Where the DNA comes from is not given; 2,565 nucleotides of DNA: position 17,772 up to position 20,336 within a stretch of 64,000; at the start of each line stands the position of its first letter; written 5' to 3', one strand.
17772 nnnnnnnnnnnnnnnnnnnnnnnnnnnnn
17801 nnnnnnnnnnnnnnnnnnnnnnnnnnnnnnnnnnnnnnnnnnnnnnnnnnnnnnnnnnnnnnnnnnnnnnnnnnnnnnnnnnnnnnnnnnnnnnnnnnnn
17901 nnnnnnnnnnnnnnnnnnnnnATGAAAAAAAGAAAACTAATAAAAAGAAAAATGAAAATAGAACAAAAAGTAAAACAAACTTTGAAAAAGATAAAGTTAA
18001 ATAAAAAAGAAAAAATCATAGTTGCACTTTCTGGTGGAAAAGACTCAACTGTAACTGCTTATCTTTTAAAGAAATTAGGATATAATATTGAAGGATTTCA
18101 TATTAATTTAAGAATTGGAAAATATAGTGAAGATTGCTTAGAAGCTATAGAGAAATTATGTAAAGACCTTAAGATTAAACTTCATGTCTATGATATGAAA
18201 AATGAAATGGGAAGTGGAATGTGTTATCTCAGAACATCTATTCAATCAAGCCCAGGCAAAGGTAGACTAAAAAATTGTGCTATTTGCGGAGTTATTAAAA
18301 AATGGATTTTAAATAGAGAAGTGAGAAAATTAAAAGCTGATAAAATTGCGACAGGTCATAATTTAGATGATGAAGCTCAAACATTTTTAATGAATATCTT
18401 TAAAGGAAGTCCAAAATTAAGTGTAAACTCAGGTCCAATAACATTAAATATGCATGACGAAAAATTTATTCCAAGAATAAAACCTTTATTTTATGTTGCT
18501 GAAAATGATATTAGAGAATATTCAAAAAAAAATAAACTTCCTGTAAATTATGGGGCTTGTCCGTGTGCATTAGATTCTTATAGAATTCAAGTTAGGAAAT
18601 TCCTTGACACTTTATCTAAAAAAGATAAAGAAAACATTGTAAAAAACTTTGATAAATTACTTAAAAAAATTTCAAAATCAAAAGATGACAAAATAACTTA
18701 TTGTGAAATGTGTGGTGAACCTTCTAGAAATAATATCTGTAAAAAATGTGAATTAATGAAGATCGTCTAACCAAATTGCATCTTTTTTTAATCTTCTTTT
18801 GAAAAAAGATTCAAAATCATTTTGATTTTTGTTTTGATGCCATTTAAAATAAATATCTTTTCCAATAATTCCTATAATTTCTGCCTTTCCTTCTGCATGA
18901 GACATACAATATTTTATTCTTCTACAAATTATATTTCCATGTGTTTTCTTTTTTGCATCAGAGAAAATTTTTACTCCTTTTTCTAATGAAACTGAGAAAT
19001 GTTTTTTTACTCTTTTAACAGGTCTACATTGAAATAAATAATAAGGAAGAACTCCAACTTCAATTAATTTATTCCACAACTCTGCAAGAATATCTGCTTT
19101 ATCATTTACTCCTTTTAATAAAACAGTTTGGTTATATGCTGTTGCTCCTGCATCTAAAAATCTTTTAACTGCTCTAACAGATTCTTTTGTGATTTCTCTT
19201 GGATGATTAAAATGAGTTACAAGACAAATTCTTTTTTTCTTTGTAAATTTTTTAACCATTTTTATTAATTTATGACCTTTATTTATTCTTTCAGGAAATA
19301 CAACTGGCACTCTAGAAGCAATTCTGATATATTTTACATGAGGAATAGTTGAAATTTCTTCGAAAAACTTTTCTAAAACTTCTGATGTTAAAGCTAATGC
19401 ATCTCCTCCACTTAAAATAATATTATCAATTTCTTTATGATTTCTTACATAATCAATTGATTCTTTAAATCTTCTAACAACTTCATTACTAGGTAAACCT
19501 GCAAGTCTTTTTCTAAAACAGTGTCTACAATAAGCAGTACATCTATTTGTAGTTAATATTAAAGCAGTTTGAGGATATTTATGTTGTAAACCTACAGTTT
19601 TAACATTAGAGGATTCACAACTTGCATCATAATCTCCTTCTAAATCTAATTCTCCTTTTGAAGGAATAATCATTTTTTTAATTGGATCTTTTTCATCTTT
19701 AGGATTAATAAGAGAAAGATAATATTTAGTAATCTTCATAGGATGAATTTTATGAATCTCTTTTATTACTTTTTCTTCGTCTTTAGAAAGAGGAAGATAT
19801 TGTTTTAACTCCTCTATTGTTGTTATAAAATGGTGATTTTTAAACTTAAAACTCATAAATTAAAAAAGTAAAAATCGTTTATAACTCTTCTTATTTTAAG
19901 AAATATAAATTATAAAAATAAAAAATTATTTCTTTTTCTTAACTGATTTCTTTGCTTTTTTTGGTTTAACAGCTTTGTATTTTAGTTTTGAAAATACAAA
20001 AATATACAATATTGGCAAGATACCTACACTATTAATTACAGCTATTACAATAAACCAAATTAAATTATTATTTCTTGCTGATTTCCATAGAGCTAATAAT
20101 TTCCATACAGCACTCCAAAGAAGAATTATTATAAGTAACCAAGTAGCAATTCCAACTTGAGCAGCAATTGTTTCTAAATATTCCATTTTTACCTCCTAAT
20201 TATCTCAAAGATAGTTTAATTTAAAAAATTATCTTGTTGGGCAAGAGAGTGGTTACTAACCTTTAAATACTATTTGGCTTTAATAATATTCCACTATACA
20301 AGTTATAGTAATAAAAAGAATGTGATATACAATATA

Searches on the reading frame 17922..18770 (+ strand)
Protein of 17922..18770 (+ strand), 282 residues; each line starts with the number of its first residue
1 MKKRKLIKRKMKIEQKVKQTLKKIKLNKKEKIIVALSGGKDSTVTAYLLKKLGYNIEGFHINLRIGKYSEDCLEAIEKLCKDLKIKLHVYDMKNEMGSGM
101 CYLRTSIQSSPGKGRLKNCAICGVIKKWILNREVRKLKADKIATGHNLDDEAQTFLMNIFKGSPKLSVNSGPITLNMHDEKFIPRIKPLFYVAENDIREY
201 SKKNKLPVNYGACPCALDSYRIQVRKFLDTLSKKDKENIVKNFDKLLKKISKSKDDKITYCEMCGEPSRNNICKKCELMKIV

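Call 3: search_protein_families(library=pfam, proteins=[window:17922-18770:+])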
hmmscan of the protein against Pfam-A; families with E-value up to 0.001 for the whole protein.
window:17922-18770:+ (282 aa): 8 families
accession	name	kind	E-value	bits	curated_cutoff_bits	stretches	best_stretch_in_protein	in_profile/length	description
PF01171.26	ATP_bind_3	-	4.9e-17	62.7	27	1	31-207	1-162/182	PP-loop family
PF03054.22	tRNA_Me_trans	-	1e-11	45.3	20.6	1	31-149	2-129/202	tRNA methyl transferase HUP domain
PF01507.26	PAPS_reduct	-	5e-10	40.1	22.5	1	32-209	2-157/175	Phosphoadenosine phosphosulfate reductase domain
PF06508.19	QueC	-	4.5e-07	30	22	1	31-93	1-61/210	Queuosine biosynthesis protein QueC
PF02540.23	NAD_synthase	-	9.8e-07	28.6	21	1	17-96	6-85/242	NAD synthase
PF24167.1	DUF7411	-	0.00014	22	28.7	1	31-96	2-62/194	Family of unknown function (DUF7411)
PF02568.20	ThiI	-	0.00039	20.5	20.5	0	29-95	3-75/197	Thiamine biosynthesis protein (ThiI)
PF00764.25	Arginosuc_synth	-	0.00053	20.5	27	1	31-104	1-73/162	Arginosuccinate synthase N-terminal HUP domain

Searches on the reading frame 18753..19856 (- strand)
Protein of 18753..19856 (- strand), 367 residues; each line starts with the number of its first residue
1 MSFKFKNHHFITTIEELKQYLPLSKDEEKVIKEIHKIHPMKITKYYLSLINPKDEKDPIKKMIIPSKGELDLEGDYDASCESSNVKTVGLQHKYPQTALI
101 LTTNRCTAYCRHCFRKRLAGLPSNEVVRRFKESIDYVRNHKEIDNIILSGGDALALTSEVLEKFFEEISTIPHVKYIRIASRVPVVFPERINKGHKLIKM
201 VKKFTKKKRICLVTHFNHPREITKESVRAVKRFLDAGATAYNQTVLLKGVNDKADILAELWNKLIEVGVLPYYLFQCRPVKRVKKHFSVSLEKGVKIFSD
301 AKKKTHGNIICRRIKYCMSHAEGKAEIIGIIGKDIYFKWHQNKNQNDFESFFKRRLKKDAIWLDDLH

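Call 3: search_protein_families(library=pfam, proteins=[window:18753-19856:-])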
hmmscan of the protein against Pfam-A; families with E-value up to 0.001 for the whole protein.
window:18753-19856:- (367 aa): 2 families
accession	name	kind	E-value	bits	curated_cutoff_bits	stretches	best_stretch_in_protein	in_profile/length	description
PF04055.27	Radical_SAM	-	1.2e-08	35.7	29.5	1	101-253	2-157/166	Radical SAM superfamily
PF13353.11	Fer4_12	-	0.00093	19.9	22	0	101-169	10-78/137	4Fe-4S single cluster domain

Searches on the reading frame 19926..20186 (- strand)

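Call 3: search_protein_families(library=pfam, proteins=[window:19926-20186:-])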
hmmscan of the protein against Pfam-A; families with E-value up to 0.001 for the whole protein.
window:19926-20186:- (86 aa): 1 family
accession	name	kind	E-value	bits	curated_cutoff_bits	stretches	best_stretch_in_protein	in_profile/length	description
PF18893.5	DUF5652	-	5.9e-23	80.8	23.4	1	13-68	10-66/71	Family of unknown function (DUF5652)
